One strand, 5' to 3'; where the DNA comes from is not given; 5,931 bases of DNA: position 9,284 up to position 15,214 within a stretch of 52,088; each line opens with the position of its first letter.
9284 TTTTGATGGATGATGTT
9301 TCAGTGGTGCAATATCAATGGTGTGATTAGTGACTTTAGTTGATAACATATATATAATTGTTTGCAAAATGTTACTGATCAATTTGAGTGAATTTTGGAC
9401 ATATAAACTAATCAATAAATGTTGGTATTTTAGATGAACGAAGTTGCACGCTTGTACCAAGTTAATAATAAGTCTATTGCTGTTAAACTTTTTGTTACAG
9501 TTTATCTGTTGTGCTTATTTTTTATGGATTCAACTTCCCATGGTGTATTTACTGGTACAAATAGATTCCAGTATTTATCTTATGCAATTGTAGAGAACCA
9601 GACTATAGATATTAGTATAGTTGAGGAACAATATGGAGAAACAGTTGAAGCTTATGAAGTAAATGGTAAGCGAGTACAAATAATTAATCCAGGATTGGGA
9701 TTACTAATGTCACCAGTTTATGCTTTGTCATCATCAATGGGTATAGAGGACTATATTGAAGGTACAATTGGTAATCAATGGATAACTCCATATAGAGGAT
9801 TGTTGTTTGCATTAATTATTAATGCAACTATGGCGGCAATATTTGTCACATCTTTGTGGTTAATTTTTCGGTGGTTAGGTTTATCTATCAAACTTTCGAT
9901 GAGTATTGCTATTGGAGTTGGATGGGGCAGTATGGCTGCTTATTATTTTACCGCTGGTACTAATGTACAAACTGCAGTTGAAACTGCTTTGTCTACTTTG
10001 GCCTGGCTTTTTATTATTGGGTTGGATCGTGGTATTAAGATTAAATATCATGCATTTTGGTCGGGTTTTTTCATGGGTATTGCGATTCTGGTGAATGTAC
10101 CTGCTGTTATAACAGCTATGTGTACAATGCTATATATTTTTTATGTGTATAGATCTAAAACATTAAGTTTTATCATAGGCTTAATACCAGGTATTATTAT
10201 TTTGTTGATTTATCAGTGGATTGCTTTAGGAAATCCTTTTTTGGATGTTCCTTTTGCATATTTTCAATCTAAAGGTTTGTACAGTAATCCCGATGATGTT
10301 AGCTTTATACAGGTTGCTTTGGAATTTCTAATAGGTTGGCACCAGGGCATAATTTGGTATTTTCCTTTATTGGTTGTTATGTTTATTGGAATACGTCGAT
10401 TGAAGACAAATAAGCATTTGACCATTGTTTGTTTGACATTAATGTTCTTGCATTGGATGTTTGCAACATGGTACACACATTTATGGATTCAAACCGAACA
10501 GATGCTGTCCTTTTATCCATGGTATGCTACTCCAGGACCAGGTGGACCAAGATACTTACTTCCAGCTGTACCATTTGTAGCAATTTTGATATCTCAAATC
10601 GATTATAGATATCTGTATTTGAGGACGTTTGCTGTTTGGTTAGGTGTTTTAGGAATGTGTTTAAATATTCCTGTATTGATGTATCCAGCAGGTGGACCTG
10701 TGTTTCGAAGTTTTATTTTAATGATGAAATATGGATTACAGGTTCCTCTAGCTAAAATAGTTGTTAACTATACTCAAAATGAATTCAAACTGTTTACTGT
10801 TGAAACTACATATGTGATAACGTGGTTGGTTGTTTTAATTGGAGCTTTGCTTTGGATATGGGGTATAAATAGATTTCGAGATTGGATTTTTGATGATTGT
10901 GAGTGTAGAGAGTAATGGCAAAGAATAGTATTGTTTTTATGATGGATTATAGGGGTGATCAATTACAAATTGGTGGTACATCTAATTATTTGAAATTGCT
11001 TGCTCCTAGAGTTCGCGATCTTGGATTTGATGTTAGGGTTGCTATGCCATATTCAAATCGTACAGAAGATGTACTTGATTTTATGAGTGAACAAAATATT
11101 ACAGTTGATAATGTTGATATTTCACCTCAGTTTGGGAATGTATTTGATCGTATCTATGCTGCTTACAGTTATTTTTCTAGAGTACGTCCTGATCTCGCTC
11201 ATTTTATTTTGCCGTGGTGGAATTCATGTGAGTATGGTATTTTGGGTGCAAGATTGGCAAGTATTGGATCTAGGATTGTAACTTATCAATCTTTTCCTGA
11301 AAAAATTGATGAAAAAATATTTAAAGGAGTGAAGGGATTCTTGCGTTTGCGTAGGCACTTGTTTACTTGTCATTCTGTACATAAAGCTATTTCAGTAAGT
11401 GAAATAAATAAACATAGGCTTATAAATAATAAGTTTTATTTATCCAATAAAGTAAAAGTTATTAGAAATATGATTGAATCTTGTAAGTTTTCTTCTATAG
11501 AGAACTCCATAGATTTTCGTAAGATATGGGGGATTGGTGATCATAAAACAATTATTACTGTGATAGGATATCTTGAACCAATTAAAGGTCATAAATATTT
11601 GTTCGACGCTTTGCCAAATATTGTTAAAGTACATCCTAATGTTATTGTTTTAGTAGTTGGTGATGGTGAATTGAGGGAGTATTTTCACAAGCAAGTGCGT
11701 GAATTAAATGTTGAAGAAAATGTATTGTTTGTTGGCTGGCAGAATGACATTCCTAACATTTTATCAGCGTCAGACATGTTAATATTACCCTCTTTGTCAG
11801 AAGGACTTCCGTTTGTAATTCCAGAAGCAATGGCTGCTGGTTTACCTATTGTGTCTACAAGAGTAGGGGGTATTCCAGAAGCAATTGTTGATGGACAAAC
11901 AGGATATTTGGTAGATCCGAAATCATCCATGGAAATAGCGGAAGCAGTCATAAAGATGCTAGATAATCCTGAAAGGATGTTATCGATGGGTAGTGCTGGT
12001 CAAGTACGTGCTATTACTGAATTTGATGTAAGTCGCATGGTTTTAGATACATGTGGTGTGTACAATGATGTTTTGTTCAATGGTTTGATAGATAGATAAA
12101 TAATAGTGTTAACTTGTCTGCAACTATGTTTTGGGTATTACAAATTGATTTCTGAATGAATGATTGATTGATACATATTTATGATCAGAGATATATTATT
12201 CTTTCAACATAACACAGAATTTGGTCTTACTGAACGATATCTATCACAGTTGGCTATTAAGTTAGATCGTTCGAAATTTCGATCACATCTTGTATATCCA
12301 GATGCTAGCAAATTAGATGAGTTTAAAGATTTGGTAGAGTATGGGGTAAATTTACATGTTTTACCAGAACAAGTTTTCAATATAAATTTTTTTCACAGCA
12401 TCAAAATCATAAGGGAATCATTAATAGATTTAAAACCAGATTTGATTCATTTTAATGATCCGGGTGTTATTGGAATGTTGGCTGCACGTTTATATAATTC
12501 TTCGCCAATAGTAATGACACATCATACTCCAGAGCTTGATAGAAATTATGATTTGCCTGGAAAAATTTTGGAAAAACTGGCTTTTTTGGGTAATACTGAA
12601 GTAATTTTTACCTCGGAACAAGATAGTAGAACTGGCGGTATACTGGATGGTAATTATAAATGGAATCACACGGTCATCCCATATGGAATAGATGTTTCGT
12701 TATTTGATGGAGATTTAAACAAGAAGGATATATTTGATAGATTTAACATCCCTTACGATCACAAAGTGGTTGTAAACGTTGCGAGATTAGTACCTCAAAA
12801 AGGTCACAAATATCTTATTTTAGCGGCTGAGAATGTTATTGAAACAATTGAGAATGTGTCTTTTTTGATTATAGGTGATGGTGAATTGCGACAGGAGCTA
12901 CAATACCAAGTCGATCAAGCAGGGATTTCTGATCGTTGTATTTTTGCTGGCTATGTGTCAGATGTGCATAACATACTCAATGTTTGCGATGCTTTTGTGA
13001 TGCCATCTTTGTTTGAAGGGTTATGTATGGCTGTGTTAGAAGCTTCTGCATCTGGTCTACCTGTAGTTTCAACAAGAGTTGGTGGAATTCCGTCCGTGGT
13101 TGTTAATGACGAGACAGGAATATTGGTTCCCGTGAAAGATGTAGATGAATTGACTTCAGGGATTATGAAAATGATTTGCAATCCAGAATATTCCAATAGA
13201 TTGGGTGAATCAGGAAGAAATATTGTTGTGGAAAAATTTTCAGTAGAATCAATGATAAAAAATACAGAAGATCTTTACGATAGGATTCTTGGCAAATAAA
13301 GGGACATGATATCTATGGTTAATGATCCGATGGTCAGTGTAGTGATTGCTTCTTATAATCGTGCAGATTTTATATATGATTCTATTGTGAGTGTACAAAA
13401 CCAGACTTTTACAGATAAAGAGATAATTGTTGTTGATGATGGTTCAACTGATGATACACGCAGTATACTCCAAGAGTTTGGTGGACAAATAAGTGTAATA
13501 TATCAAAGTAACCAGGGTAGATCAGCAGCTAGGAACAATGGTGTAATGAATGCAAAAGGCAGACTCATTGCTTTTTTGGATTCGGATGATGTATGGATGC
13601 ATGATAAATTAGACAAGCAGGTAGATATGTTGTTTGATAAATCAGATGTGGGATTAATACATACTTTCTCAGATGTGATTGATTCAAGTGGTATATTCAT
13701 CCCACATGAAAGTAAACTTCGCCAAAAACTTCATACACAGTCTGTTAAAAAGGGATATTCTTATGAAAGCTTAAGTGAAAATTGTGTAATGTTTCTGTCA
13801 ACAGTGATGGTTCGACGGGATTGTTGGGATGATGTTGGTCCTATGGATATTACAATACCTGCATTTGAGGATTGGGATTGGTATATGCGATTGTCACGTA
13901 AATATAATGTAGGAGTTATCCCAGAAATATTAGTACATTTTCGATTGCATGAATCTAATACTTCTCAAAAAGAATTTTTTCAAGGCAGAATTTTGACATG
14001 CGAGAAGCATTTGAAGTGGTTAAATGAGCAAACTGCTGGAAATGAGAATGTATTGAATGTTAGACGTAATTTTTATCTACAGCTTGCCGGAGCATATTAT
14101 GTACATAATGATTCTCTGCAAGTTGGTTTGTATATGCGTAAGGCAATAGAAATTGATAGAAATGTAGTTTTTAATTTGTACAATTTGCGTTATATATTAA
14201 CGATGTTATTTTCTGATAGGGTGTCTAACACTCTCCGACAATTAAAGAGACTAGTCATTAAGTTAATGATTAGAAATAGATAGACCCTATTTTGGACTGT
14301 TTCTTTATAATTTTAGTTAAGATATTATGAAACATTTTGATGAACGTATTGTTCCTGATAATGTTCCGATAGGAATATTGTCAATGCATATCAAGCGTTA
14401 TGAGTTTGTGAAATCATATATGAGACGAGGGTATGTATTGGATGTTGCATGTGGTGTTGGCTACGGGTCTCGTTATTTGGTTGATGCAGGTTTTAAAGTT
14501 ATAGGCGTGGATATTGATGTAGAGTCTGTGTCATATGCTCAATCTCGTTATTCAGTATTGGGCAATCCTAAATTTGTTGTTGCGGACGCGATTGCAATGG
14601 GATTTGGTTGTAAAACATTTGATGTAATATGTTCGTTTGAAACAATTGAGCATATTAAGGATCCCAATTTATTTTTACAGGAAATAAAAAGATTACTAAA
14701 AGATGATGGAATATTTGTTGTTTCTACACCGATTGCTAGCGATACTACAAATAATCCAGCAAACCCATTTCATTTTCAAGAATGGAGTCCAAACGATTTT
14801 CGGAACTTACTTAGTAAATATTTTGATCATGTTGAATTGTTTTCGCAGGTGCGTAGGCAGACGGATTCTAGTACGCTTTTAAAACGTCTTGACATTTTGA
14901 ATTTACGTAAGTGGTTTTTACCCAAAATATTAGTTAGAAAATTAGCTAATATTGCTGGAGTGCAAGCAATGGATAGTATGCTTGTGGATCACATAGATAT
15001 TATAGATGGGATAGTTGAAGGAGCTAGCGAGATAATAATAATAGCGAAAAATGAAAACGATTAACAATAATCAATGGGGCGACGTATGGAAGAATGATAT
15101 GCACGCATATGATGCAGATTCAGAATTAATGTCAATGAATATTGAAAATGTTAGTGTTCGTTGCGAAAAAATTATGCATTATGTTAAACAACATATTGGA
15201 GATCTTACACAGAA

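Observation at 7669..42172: Seven GT-C-type polytopic membrane proteins in one locus, five of them not assignable to a known family by eye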

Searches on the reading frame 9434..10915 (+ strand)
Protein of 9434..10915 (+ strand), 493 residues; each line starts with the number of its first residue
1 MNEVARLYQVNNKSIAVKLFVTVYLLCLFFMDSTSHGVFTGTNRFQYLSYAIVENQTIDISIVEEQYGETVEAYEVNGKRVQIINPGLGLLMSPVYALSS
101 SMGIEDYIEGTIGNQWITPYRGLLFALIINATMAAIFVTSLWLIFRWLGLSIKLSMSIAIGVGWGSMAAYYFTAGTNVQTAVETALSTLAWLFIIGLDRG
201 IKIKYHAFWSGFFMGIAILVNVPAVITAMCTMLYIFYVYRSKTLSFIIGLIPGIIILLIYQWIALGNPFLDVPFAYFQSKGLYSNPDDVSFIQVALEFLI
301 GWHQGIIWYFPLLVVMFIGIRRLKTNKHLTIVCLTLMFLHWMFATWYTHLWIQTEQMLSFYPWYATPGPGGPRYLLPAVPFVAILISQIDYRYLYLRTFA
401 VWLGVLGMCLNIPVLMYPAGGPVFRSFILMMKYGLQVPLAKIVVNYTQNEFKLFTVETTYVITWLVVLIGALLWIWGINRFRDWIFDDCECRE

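Call 4: search_protein_families(library=pfam, proteins=[window:9434-10915:+], max_evalue=0.1)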
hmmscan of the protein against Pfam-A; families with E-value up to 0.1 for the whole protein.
window:9434-10915:+ (493 aa): 0 families

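Call 9: search_protein_families(library=ncbifam, proteins=[window:9434-10915:+], max_evalue=0.1)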
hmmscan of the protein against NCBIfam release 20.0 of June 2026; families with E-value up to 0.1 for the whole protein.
window:9434-10915:+ (493 aa): 0 families
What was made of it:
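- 9434..10915 (+): 493-aa divergent GT-C (PMT_2-like superfamily), absent from Pfam. No Pfam or NCBIfam hit (calls 4, 9).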

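Call 44: search_protein_representatives(protein=window:9434-10912:+)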
Query: 493 residues. Proteins with E-value up to 0.001 (for the whole library): 62; up to 1e-10: 14; up to 1e-30: 4. The best 62 are listed.
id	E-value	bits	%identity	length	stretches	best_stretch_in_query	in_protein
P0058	9.4e-218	740.8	66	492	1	12-487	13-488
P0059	6.3e-97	342.2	40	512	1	14-487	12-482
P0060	7.5e-51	190.2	100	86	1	408-493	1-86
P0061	2.6e-40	155.4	29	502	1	14-478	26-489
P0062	4.2e-24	102.0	27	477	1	12-476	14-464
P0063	2.0e-21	93.2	26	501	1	11-477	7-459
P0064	4.2e-19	85.5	26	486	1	8-482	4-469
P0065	7.1e-18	81.4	27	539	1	12-441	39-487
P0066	1.2e-17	80.7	27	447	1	57-479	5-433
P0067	5.0e-16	75.3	26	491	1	9-476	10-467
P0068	4.1e-14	69.0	27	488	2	122-481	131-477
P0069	5.2e-13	65.4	26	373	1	133-476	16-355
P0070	8.5e-12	61.4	27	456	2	15-321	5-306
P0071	4.0e-11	59.1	25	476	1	13-476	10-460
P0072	4.2e-10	55.8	26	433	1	33-390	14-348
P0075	5.3e-09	52.1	24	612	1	22-407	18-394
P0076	3.5e-08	49.4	27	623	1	11-427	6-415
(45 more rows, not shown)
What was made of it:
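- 9434..10915 (+): The exhaustive search found 62 remote relatives (call 44).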

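Call 46: search_protein_families(library=pfam, alignment_id=A4, max_evalue=0.01)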
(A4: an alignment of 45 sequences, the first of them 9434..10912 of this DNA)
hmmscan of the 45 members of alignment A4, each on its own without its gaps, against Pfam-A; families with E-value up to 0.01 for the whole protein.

A. member 1, window:9434-10912:+ (493 aa): 0 families

B. families by the number of members that match (of 45 scanned): 14 families
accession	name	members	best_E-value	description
PF13231.12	PMT_2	3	2.7e-06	Dolichyl-phosphate-mannose-protein mannosyltransferase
PF07719.23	TPR_2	2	3.8e-09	Tetratricopeptide repeat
PF00515.34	TPR_1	2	1.5e-05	Tetratricopeptide repeat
PF14559.12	TPR_19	2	4.6e-05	Tetratricopeptide repeat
PF13431.12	TPR_17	2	0.00013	Tetratricopeptide repeat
PF02366.24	PMT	2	0.0022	Dolichyl-phosphate-mannose-protein mannosyltransferase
PF13414.12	TPR_11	1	6.1e-09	TPR repeat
PF09594.16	GT87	1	1.8e-05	Glycosyltransferase family 87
PF13424.12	TPR_12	1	0.00032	Tetratricopeptide repeat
PF11028.14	TMEM260-like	1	0.00057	Protein O-mannosyl-transferase TMEM260-like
PF13371.12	TPR_9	1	0.001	Tetratricopeptide repeat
PF13428.12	TPR_14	1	0.0032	Tetratricopeptide repeat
PF13181.12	TPR_8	1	0.0035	Tetratricopeptide repeat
PF13432.12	TPR_16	1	0.004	Tetratricopeptide repeat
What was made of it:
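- Some relatives of 9434 carry TPR tails, as TMTC-type protein O-mannosyltransferases do (call 46).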

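Call 47: search_solved_structures(query=A4, max_evalue=10, show_alignments=1)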
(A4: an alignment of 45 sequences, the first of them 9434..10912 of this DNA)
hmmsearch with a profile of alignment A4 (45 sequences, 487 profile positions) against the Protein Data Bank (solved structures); distinct sequences matched with E-value up to 10: 0.

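Call 81: list_cluster_members(proteins=[P0059, P0061, P0062, P0063, P0064, P0065, P0067, P0071, P0075, P0076])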
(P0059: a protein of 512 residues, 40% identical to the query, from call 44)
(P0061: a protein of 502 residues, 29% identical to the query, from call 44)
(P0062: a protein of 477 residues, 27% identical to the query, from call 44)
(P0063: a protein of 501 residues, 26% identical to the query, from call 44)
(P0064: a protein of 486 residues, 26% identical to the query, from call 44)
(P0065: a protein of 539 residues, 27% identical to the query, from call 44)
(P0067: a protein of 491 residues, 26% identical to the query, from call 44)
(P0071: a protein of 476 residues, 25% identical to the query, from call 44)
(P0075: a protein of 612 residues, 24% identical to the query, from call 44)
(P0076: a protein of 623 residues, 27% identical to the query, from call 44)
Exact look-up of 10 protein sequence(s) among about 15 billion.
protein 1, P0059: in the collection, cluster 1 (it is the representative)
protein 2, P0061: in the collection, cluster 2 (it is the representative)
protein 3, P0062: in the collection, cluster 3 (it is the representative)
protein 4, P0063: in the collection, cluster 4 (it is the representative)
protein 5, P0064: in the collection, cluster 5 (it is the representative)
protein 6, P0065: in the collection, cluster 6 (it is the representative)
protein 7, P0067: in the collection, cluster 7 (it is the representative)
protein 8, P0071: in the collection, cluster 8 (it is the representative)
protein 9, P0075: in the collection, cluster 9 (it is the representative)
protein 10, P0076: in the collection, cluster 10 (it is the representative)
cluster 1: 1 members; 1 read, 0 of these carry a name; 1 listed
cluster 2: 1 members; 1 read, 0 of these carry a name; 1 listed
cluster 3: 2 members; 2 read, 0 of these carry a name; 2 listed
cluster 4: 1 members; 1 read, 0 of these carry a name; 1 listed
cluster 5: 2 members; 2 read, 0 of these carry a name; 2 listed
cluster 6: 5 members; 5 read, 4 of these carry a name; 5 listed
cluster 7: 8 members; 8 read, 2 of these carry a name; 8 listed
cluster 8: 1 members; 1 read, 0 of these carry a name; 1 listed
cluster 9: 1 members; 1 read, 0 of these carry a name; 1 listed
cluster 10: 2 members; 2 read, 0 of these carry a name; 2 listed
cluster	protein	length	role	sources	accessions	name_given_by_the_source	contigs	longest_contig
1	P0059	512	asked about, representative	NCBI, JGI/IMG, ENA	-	-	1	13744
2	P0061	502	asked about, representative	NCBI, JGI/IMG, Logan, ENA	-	-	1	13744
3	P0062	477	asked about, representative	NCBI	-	-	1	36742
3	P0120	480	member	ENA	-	-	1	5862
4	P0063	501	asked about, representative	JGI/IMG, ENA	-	-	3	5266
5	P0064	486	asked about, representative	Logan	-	-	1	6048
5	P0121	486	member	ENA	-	-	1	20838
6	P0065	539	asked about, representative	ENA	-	-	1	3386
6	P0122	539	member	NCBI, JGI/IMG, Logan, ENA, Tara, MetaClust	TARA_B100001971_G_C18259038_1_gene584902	hypothetical protein | strand:+ start:2007 stop:3626 length:1620 start_codon:yes stop_codon:yes ... | TARA_137_MES_0.22-3_C18259038_1_gene584902 "" ""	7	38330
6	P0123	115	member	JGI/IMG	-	hypothetical protein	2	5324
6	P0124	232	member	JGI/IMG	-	hypothetical protein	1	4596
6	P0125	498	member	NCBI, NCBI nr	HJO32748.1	MAG TPA: hypothetical protein QGI62_01260 [Anaerolineales bacterium] | hypothetical protein [Anaerolineales bacterium]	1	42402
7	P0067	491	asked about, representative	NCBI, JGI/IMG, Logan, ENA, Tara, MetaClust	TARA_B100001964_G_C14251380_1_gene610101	hypothetical protein | strand:- start:339 stop:1814 length:1476 start_codon:yes stop_codon:yes gene_type:complete | TARA_137_DCM_0.22-3_C14251380_1_gene610101 "" ""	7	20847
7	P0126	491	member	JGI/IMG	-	hypothetical protein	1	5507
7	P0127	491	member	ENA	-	-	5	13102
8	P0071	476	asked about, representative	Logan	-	-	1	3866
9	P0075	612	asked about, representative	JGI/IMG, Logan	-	-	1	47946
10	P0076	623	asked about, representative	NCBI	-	-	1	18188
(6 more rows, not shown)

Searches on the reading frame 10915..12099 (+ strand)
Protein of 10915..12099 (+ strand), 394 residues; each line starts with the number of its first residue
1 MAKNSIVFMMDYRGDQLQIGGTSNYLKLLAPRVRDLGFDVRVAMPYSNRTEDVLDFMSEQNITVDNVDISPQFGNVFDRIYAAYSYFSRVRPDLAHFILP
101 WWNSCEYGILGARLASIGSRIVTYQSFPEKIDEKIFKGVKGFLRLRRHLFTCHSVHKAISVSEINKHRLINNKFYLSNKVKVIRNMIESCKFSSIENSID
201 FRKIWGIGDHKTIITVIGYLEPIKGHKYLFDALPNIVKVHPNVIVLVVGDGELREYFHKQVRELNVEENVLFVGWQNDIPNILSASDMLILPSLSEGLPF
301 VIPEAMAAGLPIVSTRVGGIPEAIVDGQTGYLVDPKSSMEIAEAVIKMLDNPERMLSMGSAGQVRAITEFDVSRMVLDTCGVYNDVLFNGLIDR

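Call 5: search_protein_families(library=pfam, proteins=[window:10915-12099:+], max_evalue=0.001)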
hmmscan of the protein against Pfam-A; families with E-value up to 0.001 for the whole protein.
window:10915-12099:+ (394 aa): 5 families
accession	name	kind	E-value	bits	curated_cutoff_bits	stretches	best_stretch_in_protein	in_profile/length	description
PF00534.26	Glycos_transf_1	-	4.2e-43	147.3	26.4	1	200-363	4-170/172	Glycosyl transferases group 1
PF13692.12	Glyco_trans_1_4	-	4.1e-38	131.3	27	1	213-351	3-142/142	Glycosyl transferases group 1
PF13439.12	Glyco_transf_4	-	4.7e-07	30.4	28.5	1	19-187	1-166/170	Glycosyltransferase Family 4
PF13524.12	Glyco_trans_1_2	-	1.4e-05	25.5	25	1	257-374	5-137/144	Glycosyl transferase-like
PF20706.3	GT4-conflict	-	0.00022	20.8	26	1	272-327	268-323/385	Family 4 Glycosyltransferase in conflict systems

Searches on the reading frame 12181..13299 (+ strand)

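Call 5: search_protein_families(library=pfam, proteins=[window:12181-13299:+], max_evalue=0.001)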
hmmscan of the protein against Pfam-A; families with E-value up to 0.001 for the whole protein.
window:12181-13299:+ (372 aa): 5 families
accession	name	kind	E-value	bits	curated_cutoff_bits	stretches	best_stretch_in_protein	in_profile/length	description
PF00534.26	Glycos_transf_1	-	6.2e-44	150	26.4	1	181-347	2-171/172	Glycosyl transferases group 1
PF13692.12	Glyco_trans_1_4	-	1.3e-36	126.4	27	1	195-333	2-141/142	Glycosyl transferases group 1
PF13439.12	Glyco_transf_4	-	1.5e-11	45.1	28.5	1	18-173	5-169/170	Glycosyltransferase Family 4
PF13477.12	Glyco_trans_4_2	-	2.6e-05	24.9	23.4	1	20-145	12-139/139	Glycosyl transferase 4-like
PF20706.3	GT4-conflict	-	7.4e-05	22.3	26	1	199-303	202-316/385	Family 4 Glycosyltransferase in conflict systems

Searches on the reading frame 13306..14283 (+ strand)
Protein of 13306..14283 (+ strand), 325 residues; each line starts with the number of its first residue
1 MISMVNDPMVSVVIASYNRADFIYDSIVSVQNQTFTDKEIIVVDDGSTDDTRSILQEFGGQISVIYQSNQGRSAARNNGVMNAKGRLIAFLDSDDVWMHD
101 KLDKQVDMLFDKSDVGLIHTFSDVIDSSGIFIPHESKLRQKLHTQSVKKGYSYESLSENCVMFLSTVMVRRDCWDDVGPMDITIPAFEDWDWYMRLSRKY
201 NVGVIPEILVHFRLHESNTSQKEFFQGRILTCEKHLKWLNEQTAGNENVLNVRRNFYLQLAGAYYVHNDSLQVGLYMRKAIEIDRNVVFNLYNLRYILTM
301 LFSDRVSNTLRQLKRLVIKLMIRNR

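Call 5: search_protein_families(library=pfam, proteins=[window:13306-14283:+], max_evalue=0.001)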
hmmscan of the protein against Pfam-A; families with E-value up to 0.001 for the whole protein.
window:13306-14283:+ (325 aa): 5 families
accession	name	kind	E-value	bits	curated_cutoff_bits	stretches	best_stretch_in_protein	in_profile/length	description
PF00535.33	Glycos_transf_2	-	2.3e-33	116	23.3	1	11-146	1-144/168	Glycosyl transferase family 2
PF10111.15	Glyco_tranf_2_2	-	2.4e-19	70.3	27.3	1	11-220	1-223/276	Glycosyltransferase like family 2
PF13641.12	Glyco_tranf_2_3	-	1.3e-15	58.5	27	1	8-198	1-196/230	Glycosyltransferase like family 2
PF13632.12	Glyco_trans_2_3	-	4.3e-05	23.9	27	1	88-211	2-122/198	Glycosyl transferase family group 2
PF13704.12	Glyco_tranf_2_4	-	0.00066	20.6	27.5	0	36-85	18-66/98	Glycosyl transferase family 2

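Call 62: search_protein_families(library=ncbifam, proteins=[window:13306-14283:+], max_evalue=0.00001)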
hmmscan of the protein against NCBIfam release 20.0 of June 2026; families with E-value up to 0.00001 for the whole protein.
window:13306-14283:+ (325 aa): 22 families
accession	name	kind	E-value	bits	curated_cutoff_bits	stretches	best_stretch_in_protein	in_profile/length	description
NF047683.1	TeichurnBiosyTuaG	equivalog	9.5e-34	117.1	400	1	6-222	4-213/252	teichuronic acid biosynthesis protein TuaG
NF041875.1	EPS_EpsD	equivalog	3.9e-26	92.2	370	1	10-199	1-192/325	exopolysaccharide biosynthesis glycosyltransferase EpsD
NF007482.0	PRK10073.1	equivalog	1.3e-22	80.3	423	1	5-109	3-110/334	glycosyltransferase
NF050050.1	ProtGlycPglI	equivalog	4.4e-20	72.3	500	1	8-145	2-134/306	GalNAc(5)-diNAcBac-PP-undecaprenol beta-1,3-glucosyltransferase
TIGR03965.1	mycofact_glyco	equivalog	6.1e-20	71.5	280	1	8-199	74-266/467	mycofactocin biosynthesis glycosyltransferase MftF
TIGR03937.1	PgaC_IcaA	equivalog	1.6e-18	66.9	422.3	1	5-117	42-158/407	poly-beta-1,6-N-acetyl-D-glucosamine synthase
NF053739.1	GlytfEpsEBac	equivalog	3.4e-18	65.6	450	1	8-196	1-185/265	glycosyltransferase EpsE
TIGR04283.1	glyco_like_mftF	equivalog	9.2e-18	64.6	182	1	10-237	1-211/221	TIGR04283 family arsenosugar biosynthesis glycosyltransferase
NF041394.1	GtaseAglG_Halo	equivalog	5e-14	52.3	440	1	10-137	3-136/304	glucosyl-dolichyl phosphate glucuronosyltransferase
NF038302.1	EPS_HpsE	equivalog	6.1e-13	48.4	300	1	10-107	3-109/307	hormogonium polysaccharide biosynthesis glycosyltransferase HpsE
NF038299.1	EPS_HpsN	equivalog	1.9e-12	46.8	425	1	8-147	1-142/317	hormogonium polysaccharide biosynthesis glycosyltransferase HpsN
TIGR04017.1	WcaA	equivalog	4.4e-12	46.2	495.75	1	5-103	2-104/279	colanic acid biosynthesis glycosyltransferase WcaA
NF007453.0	PRK10018.1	equivalog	5.9e-12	45.8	382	1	4-103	2-105/280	colanic acid biosynthesis glycosyltransferase WcaA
TIGR03111.1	glyc2_xrt_Gpos1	hypoth_equivalog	2.6e-11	43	363.95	1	7-111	48-158/439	TIGR03111 family XrtG-associated glycosyltransferase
NF050819.1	PolSacchBiosHfsG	equivalog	9.7e-11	41.4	500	1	7-219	11-224/302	polysaccharide biosynthesis protein HfsG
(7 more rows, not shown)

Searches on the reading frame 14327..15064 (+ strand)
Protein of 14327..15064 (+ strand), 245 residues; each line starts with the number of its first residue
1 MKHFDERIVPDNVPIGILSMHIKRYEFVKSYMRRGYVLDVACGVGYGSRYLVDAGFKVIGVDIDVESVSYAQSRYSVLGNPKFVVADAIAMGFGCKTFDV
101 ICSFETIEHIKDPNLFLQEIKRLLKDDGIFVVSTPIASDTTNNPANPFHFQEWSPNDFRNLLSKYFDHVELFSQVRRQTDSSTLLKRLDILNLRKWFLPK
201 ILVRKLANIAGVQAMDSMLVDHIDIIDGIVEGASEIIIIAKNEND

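Call 5: search_protein_families(library=pfam, proteins=[window:14327-15064:+], max_evalue=0.001)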
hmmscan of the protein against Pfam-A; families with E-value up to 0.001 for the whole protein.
window:14327-15064:+ (245 aa): 9 families
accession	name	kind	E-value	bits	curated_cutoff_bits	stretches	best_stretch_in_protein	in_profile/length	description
PF08241.18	Methyltransf_11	-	1.8e-22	80.3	21.2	1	38-132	1-95/95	Methyltransferase domain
PF13489.12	Methyltransf_23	-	8.8e-20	71.5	27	1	33-171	22-150/164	Methyltransferase domain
PF13847.12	Methyltransf_31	-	6.7e-19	68.5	27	1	37-136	7-113/145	Methyltransferase domain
PF13649.12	Methyltransf_25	-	2.7e-18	66.9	27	1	37-128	1-97/97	Methyltransferase domain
PF08242.18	Methyltransf_12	-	5.5e-14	53.1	30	1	38-130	1-98/98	Methyltransferase domain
PF02353.26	CMAS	-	1.8e-08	34.5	27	1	36-143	65-175/273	Mycolic acid cyclopropane synthetase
PF01209.24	Ubie_methyltran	-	9.6e-07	28.8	20.1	1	34-133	48-152/233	ubiE/COQ5 methyltransferase family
PF03141.22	Methyltransf_29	-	1.9e-05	23.9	23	1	36-142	120-227/506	Putative S-adenosyl-L-methionine-dependent methyltransferase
PF08003.17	Methyltransf_9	-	0.00036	20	23.8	1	33-137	115-222/315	Protein of unknown function (DUF1698)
